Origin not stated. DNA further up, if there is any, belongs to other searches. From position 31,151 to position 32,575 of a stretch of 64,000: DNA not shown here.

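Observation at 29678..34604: Compact sphingoid- or capnoid-type lipid biosynthesis operon with a PAP2_3 head-group enzyme and a CPBP protease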

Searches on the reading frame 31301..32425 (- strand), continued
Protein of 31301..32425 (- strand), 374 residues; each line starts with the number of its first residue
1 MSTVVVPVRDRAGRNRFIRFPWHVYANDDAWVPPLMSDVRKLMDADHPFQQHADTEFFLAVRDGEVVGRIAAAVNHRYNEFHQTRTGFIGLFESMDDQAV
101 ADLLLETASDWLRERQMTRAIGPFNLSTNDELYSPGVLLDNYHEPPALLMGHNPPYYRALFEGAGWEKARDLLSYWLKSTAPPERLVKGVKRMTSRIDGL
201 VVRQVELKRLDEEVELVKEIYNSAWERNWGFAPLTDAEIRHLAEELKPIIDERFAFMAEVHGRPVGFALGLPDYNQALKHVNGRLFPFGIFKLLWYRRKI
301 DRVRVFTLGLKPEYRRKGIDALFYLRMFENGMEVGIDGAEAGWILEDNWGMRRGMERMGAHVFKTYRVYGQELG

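Call 47: list_cluster_members(proteins=[P0130, P0134, P0136, P0166, P0194, P0197, P0218, P0254, P0126, P0211])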
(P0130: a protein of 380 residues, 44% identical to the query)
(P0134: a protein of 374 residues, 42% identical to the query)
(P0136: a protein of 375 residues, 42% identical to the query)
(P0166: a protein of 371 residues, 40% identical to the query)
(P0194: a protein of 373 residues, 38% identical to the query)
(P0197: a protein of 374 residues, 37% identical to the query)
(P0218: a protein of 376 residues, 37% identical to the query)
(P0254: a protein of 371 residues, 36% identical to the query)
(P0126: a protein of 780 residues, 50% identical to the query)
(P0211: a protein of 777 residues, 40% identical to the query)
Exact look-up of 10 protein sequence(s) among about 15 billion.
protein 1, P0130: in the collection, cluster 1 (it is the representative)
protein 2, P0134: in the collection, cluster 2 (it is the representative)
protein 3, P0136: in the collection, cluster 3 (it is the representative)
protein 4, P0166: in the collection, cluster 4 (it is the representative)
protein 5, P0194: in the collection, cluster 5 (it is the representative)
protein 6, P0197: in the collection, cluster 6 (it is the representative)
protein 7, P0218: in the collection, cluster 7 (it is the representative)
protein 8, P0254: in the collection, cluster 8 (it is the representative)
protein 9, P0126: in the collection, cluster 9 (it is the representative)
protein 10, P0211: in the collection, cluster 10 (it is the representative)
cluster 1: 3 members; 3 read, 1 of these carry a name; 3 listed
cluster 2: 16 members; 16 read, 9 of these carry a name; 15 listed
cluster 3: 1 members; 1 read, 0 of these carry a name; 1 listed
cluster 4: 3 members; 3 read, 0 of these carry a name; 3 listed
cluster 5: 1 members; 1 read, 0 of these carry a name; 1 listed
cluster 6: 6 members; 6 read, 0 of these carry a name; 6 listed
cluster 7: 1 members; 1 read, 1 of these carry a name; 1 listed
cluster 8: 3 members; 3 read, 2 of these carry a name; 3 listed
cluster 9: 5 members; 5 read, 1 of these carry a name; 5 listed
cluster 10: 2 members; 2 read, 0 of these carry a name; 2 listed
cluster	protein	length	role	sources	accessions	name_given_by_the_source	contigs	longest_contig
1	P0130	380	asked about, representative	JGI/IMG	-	-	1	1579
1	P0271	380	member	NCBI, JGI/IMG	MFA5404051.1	MAG: hypothetical protein WC358_03870 [Ignavibacteria bacterium] | hypothetical protein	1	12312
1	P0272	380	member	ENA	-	-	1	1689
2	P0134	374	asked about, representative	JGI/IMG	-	hypothetical protein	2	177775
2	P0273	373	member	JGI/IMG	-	hypothetical protein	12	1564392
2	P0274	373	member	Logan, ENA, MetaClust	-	\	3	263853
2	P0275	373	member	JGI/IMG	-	hypothetical protein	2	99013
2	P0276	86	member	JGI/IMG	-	hypothetical protein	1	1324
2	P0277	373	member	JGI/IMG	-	hypothetical protein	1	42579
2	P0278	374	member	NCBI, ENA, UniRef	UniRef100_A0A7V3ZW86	N-acetyltransferase domain-containing protein n=1 Tax=candidate division WOR-3 bacterium ...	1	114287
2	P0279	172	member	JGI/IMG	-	hypothetical protein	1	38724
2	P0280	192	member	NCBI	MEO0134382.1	MAG: N-acetyltransferase, partial [candidate division WOR-3 bacterium]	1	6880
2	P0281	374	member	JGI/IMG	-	-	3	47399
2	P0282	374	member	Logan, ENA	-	-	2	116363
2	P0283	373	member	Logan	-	-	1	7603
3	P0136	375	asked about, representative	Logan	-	-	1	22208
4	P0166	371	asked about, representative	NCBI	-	-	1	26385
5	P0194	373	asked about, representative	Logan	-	-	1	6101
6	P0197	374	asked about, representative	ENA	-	-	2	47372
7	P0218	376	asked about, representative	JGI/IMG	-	GNAT superfamily N-acetyltransferase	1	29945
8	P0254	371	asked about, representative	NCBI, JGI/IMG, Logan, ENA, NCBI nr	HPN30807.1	MAG TPA: hypothetical protein PKY81_07605 [bacterium] | hypothetical protein [bacterium]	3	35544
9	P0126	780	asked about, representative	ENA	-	-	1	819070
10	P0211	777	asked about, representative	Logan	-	-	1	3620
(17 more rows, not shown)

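Call 53: predict_structure(alignment_id=A3)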
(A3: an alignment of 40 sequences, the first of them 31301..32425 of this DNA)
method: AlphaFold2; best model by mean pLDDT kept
length: 374 residues; sequences in the alignment: 40
mean_pLDDT: 85.9   pTM: 0.85
mean pLDDT of the five models: 85.9, 84.4, 83.7, 83.0, 81.1
residues with pLDDT >= 90: 136; 70-90: 212; 50-70: 25; < 50: 1
segments of 3 or more residues with pLDDT < 50: none
pLDDT, mean of each block of 10 residues (from residue 1): 91 94 86 82 87 94 96 92 92 95 98 97 73 79 76 87 96 84 79 89 90 87 68 79 82 91 91 83 73 81 79 83 84 85 80 80 92 92
secondary structure, 60 per line:
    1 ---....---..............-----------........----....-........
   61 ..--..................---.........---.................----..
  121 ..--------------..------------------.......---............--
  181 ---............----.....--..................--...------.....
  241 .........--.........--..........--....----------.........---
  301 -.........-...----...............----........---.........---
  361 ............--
elements in order: E4-7 H11-24 H36-43 H48-51 E53-62 E65-75 H76-82 E86-94 H98-114 E119-122 H157-163 E167-178 H184-195 E200-204 H207-224 H236-249 E255-260 E263-272 H275-278 H289-297 E302-310 H319-333 E338-345 H349-357 E361-372

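Call 57: search_dna_similar(query=window:31301-32425:-, collection=plasmids, mode=protein, max_evalue=0.001, max_rows=30)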
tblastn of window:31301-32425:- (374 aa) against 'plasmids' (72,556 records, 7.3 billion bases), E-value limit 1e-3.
Records with a match: 47; places in all: 48; records where one place covers at least 80% of the query: 45.
Best place of each record, by identity: <60% 47.
By first word of the organism name: Roseomonas 13; Ensifer 6; Pseudomonas 3; Escherichia 3; Shinella 2; Rhizobium 2; Rubrobacter 1; Nonomuraea 1; Streptomyces 1; Aureispira 1; and 14 more.
By predicted mobility (MOB-suite, as given by PLSDB): non-mobilizable 41; conjugative 5; mobilizable 1.
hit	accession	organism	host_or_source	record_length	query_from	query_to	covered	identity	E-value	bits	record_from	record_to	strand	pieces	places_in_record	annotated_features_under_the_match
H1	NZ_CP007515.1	Rubrobacter radiotolerans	-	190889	3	373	99%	40.8%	3e-78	269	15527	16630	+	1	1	hypothetical protein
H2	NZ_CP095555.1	Roseomonas gilardii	single cell,blood and other clinical ...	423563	5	373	99%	40.2%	7e-71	248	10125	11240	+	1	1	dATP pyrophosphohydrolase | nucleotidyltransferase family protein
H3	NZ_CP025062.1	Roseomonas mucosa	Homo sapiens,Clinical, healthy, human ...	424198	5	373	99%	40.1%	7e-69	241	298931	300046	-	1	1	hypothetical protein | NTP transferase domain-containing protein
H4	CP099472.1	Roseomonas mucosa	Human skin,single cell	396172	5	373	99%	40.1%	1e-68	241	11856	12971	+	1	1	dATP pyrophosphohydrolase | nucleotidyltransferase family protein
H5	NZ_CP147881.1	Roseomonas mucosa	cell culture,Styx glacier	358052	5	373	99%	40.1%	1e-68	241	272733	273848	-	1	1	hypothetical protein | NTP transferase domain-containing protein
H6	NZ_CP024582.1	Roseomonas sp. FDAARGOS_362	Homo sapiens,peripheral Blood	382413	5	373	99%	40.1%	1e-68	241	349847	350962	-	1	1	hypothetical protein | NTP transferase domain-containing protein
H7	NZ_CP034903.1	Roseomonas mucosa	Homo sapiens,tissue sample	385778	5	373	99%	40.1%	1e-68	241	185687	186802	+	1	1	hypothetical protein | NTP transferase domain-containing protein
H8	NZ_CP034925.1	Roseomonas mucosa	Homo sapiens,tissue sample,Clinical, ...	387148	5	373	99%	40.1%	1e-68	241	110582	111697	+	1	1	hypothetical protein | NTP transferase domain-containing protein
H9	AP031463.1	Roseomonas mucosa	Homo sapiens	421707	5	373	99%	40.1%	1e-68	241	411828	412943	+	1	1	hypothetical protein | nucleotidyltransferase family protein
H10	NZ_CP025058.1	Roseomonas mucosa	Homo sapiens,Clinical, healthy, human ...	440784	5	373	99%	40.1%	1e-68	241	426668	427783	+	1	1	hypothetical protein | NTP transferase domain-containing protein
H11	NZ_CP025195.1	Roseomonas mucosa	Homo sapiens,clinical, human skin, ...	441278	5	373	99%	40.1%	1e-68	241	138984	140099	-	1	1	hypothetical protein | NTP transferase domain-containing protein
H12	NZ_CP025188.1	Roseomonas mucosa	Homo sapiens,clinical, human skin, ...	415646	5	373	99%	39.8%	1e-67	238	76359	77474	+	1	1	dATP pyrophosphohydrolase | NTP transferase domain-containing protein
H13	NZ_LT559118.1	Nonomuraea gerenzanensis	-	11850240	7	373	98%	39.9%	2e-77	266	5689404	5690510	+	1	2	none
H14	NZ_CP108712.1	Streptomyces sp. NBC_01001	-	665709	1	369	99%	38.5%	1e-77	267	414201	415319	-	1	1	GNAT family N-acetyltransferase | aminotransferase class I/II-fold pyridoxal phosphate-dependent enzyme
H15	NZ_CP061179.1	Roseomonas haemaphysalidis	tick,pure culture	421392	5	371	98%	38.3%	7e-67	236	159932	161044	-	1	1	dATP pyrophosphohydrolase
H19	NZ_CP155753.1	Sphingomonas parapaucimobilis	Chinese cabbage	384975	1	373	100%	35.0%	5e-65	231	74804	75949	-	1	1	N-acetyltransferase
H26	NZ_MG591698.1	Escherichia coli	Homo sapiens,feces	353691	17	373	95%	33.4%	1e-64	229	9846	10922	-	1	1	yghO: protein YghO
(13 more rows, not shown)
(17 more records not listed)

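Call 58: get_annotated_region(hit=H19, flank=12000)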
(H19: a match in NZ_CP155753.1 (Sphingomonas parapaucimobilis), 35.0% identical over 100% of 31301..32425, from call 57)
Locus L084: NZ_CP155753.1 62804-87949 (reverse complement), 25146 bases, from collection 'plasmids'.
description: Sphingomonas parapaucimobilis strain YK209 plasmid unnamed5, complete sequence
organism: Sphingomonas parapaucimobilis (NCBI taxid 28213)
taxonomy: Bacteria; Pseudomonadota; Alphaproteobacteria; Sphingomonadales; Sphingomonadaceae; Sphingomonas; Sphingomonas parapaucimobilis
host: -; source: Chinese cabbage; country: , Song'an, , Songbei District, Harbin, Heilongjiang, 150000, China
typing (MOB-suite, as given by PLSDB): non-mobilizable
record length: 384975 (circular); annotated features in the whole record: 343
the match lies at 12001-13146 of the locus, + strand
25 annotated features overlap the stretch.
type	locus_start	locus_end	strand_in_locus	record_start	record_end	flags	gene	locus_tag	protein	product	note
CDS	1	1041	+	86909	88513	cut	-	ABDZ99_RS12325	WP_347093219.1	pilus assembly protein TadG-related protein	-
CDS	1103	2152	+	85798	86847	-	obgE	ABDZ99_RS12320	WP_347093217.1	GTPase ObgE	-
CDS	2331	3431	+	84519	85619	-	proB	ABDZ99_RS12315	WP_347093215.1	glutamate 5-kinase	GO:0006561 - proline biosynthetic process [Evidence IEA]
CDS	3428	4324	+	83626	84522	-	-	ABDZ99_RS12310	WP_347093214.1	NAD(P)H-binding protein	-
CDS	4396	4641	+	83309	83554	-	-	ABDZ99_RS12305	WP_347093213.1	acyl carrier protein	GO:0006633 - fatty acid biosynthetic process [Evidence IEA]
CDS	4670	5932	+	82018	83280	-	-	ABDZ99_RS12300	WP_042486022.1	aminotransferase class I/II-fold pyridoxal phosphate-dependent enzyme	-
CDS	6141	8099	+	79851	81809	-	-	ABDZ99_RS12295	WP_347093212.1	ATP-binding protein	-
CDS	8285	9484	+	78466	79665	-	lptF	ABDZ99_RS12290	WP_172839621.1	LPS export ABC transporter permease LptF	GO:0015920 - lipopolysaccharide transport [Evidence IEA]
CDS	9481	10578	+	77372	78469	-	lptG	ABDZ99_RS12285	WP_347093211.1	LPS export ABC transporter permease LptG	GO:0015920 - lipopolysaccharide transport [Evidence IEA]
CDS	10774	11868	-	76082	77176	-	-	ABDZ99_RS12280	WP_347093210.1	fatty acid desaturase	-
CDS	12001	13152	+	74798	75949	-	-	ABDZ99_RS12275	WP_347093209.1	N-acetyltransferase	-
CDS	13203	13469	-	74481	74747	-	-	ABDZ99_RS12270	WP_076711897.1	hypothetical protein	-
CDS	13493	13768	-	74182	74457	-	-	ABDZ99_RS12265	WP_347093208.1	hypothetical protein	-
CDS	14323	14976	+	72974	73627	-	-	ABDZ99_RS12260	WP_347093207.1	methyltransferase domain-containing protein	-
CDS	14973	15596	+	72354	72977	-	-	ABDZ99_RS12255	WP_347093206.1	hypothetical protein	-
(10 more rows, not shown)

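Call 59: get_annotated_region(hit=H2, flank=12000)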
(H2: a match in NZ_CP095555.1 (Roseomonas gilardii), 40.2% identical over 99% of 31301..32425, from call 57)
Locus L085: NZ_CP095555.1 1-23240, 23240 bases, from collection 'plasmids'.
description: Roseomonas gilardii subsp. gilardii strain ATCC 49956 plasmid pRo-1, complete sequence
organism: Roseomonas gilardii (NCBI taxid 204527)
taxonomy: Bacteria; Pseudomonadota; Alphaproteobacteria; Rhodospirillales; Acetobacteraceae; Roseomonas; Roseomonas gilardii
host: -; source: single cell,blood and other clinical sources; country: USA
typing (MOB-suite, as given by PLSDB): non-mobilizable
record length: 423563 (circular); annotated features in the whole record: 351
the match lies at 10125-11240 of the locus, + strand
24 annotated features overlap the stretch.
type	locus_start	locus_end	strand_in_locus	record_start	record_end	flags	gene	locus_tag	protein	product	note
CDS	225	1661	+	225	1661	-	-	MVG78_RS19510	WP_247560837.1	glycosyltransferase family 39 protein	-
CDS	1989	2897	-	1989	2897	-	-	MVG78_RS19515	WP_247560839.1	hypothetical protein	-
CDS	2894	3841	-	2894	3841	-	-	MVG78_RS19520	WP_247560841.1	acylglycerol kinase family protein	-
CDS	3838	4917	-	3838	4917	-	-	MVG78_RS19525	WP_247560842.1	CDP-alcohol phosphatidyltransferase family protein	GO:0008654 - phospholipid biosynthetic process [Evidence IEA]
CDS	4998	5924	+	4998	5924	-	-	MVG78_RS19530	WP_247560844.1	metallophosphoesterase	-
CDS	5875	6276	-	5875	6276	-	-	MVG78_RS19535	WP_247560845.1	DUF2141 domain-containing protein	-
CDS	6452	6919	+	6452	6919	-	-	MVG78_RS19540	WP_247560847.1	HIT family protein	-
CDS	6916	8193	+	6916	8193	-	-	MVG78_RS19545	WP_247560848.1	LptF/LptG family permease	-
CDS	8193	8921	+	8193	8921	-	-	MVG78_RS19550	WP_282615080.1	LptF/LptG family permease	-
CDS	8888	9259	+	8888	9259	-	-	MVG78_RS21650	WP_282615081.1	LptF/LptG family permease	-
CDS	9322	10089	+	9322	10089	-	-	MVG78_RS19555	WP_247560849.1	sterol desaturase family protein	GO:0008610 - lipid biosynthetic process [Evidence IEA]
CDS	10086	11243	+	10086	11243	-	-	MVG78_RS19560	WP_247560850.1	dATP pyrophosphohydrolase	-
CDS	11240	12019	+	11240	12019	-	-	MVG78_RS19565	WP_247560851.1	nucleotidyltransferase family protein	-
CDS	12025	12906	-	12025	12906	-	-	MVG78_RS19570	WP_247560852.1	CoA ester lyase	-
CDS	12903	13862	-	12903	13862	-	-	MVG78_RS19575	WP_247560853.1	tripartite tricarboxylate transporter substrate-binding protein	-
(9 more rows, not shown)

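Call 63: get_annotated_region(hit=H26, flank=9000)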
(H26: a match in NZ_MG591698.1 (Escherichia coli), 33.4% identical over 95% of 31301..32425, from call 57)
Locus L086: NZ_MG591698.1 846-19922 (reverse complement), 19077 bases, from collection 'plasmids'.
description: Escherichia coli strain PN43 plasmid unnamed, complete sequence
organism: Escherichia coli (NCBI taxid 562)
taxonomy: Bacteria; Pseudomonadota; Gammaproteobacteria; Enterobacterales; Enterobacteriaceae; Escherichia; Escherichia coli
host: -; source: Homo sapiens,feces; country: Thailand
typing (MOB-suite, as given by PLSDB): non-mobilizable
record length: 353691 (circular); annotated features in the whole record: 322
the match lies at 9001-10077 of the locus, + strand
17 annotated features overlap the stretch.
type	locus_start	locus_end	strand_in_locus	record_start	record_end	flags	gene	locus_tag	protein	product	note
CDS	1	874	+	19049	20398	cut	-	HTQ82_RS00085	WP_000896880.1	lipopolysaccharide biosynthesis protein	-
CDS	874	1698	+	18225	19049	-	-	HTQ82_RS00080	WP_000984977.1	hypothetical protein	-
CDS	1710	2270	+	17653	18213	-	-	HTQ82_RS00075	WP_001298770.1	YtfJ family protein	-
CDS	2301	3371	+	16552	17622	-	lptF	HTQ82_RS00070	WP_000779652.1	LPS export ABC transporter permease LptF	GO:0015920 - lipopolysaccharide transport [Evidence IEA]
CDS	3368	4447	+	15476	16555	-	lptG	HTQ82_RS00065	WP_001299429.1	LPS export ABC transporter permease LptG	GO:0015920 - lipopolysaccharide transport [Evidence IEA]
CDS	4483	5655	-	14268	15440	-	-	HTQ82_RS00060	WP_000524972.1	aminotransferase class I/II-fold pyridoxal phosphate-dependent enzyme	GO:0009058 - biosynthetic process [Evidence IEA]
CDS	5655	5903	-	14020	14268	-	-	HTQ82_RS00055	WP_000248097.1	acyl carrier protein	-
CDS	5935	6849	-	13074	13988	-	-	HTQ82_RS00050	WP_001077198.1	NAD-dependent epimerase/dehydratase family protein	-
CDS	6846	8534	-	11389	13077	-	-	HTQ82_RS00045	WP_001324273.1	fatty acyl-AMP ligase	-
CDS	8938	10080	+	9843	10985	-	yghO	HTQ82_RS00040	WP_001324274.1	protein YghO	-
CDS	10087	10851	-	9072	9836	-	glcC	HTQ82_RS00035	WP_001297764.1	transcriptional regulator GlcC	GO:0006355 - regulation of DNA-templated transcription [Evidence IEA]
CDS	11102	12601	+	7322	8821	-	glcD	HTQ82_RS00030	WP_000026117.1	glycolate oxidase subunit GlcD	-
CDS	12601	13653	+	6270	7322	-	glcE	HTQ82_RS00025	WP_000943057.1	glycolate oxidase subunit GlcE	-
CDS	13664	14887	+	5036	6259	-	glcF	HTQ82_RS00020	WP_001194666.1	glycolate oxidase subunit GlcF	-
CDS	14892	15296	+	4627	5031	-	glcG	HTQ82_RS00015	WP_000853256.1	GlcG family protein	-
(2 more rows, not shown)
